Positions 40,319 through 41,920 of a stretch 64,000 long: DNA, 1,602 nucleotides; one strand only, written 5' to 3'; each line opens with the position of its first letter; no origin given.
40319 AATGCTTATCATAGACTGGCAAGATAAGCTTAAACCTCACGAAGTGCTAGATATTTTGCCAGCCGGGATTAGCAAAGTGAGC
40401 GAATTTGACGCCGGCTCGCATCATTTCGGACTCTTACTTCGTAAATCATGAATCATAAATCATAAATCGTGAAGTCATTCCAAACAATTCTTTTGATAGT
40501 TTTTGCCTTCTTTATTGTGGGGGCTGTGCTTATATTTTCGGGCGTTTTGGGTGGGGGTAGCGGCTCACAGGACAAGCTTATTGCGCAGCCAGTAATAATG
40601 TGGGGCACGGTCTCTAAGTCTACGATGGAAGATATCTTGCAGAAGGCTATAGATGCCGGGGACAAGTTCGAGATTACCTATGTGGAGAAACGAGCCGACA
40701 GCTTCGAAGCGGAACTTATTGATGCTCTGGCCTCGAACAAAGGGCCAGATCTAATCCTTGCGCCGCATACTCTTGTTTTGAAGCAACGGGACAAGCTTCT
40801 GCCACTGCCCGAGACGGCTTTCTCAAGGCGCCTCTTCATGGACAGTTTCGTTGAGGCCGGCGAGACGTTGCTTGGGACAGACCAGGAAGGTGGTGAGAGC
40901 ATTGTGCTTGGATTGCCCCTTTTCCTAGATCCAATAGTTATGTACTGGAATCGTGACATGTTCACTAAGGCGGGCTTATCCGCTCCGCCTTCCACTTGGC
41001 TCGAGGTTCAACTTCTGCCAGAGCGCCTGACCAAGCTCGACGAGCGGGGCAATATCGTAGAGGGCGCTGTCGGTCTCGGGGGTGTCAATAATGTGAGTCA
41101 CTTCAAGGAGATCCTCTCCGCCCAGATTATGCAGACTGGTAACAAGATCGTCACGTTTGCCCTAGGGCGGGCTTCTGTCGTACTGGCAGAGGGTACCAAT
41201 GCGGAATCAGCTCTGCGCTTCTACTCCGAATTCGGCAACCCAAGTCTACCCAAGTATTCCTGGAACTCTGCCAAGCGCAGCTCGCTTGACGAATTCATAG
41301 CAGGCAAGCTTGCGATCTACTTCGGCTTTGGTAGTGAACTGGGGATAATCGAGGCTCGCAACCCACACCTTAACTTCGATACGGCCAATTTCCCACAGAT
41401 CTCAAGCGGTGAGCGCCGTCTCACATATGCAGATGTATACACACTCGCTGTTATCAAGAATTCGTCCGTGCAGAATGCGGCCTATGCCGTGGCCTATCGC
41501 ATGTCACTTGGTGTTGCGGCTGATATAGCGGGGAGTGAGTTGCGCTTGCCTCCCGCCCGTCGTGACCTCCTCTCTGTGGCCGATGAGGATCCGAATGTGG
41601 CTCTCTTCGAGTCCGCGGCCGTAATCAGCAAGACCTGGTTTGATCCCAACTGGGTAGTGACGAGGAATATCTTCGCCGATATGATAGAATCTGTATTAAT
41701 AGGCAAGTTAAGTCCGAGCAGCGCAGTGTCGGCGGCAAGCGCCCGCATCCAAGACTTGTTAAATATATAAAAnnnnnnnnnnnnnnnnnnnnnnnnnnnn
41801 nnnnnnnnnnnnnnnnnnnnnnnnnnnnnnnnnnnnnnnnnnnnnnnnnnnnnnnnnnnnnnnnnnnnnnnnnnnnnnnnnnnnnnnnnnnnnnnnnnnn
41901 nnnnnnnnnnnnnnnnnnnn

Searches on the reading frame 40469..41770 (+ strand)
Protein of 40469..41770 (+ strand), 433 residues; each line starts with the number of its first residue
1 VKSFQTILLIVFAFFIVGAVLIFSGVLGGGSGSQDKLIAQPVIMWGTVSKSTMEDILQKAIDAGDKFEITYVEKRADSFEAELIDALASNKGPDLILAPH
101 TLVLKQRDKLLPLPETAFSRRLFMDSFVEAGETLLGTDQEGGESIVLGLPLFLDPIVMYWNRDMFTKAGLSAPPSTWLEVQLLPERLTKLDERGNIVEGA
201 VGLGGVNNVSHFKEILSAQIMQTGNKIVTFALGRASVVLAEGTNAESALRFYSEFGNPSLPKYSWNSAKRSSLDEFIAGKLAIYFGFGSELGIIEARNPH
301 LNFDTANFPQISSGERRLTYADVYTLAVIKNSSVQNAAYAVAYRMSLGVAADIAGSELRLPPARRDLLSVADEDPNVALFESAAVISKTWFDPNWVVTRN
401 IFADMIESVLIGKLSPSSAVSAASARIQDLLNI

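Call 60: search_protein_families(library=pfam, proteins=[window:40469-41770:+], max_evalue=0.00001)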
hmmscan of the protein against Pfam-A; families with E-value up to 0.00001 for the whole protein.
window:40469-41770:+ (433 aa): 2 families
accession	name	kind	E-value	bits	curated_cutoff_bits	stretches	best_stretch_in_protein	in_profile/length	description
PF01547.30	SBP_bac_1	-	2.7e-13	51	26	1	52-340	3-295/307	Bacterial extracellular solute-binding protein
PF13416.11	SBP_bac_8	-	8.2e-07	29.5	27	1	66-338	11-236/279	Bacterial extracellular solute-binding protein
